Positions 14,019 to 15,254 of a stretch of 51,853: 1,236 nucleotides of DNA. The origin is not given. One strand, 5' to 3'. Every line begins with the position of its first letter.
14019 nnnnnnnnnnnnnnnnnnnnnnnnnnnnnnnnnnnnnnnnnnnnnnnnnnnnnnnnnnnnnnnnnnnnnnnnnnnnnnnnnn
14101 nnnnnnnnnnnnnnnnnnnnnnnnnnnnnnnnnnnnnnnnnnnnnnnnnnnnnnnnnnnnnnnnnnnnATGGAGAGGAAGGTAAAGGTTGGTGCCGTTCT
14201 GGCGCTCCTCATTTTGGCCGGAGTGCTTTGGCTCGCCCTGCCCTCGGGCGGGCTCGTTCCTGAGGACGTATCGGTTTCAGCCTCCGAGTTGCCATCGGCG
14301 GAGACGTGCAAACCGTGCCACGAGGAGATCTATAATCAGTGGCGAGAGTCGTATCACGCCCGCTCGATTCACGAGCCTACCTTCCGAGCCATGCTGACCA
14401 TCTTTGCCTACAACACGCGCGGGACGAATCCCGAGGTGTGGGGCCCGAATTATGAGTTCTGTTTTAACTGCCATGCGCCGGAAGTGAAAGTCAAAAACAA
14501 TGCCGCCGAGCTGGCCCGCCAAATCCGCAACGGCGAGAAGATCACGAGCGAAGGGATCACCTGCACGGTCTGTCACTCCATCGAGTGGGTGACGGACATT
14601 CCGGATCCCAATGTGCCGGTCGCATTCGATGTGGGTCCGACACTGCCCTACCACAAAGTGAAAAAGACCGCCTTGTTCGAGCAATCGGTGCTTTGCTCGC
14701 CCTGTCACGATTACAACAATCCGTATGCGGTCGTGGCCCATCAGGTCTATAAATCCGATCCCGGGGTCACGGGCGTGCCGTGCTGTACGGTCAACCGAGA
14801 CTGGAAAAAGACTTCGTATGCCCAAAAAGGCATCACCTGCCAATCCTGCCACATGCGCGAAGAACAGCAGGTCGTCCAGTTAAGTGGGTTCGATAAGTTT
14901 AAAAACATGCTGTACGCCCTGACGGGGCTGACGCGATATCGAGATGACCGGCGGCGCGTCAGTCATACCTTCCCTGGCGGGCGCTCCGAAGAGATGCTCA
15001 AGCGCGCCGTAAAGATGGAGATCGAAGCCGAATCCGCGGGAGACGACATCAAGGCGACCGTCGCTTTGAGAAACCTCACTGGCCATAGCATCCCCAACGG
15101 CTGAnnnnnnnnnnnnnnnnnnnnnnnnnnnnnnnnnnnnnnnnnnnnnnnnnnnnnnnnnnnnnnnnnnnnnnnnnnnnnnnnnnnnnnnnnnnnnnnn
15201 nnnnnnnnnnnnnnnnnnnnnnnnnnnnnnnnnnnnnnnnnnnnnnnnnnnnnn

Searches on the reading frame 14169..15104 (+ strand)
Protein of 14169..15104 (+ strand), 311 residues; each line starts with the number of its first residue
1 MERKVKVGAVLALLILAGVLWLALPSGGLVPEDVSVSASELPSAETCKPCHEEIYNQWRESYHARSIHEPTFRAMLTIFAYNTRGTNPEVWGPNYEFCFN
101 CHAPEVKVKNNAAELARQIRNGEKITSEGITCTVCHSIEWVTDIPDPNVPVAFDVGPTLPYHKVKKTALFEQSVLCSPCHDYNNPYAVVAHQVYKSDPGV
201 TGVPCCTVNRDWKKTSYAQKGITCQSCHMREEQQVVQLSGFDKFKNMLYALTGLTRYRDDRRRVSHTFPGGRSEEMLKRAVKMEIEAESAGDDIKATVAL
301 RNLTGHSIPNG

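Call 52: search_protein_families(library=pfam, proteins=[window:14169-15104:+])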
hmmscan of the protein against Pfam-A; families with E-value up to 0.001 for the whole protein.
window:14169-15104:+ (311 aa): 6 families
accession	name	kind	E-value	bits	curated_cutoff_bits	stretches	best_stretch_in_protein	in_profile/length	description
PF13435.11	Cytochrome_C554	-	5.4e-08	34.1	20.8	1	46-137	1-84/84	Cytochrome c554 and c-prime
PF14522.11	Cytochrome_C7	-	3.6e-07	30.4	24.8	0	43-137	12-67/67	Cytochrome c7 and related cytochrome c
PF22113.1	Mtrc-MtrF_II-IV_dom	-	5.5e-07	29.7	30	1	43-139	80-166/176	Outer membrane cytochrome MtrC/MtrF-like, domains II/IV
PF03264.19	Cytochrom_NNT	-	0.00024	21.3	24.1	0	97-136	127-164/174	NapC/NirT cytochrome c family, N-terminal region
PF14537.11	Cytochrom_c3_2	-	0.00029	21.7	25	0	46-137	8-65/79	Cytochrome c3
PF09699.15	Paired_CXXCH_1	-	0.0005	20.1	20.6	0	94-105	28-39/41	Doubled CXXCH motif (Paired_CXXCH_1)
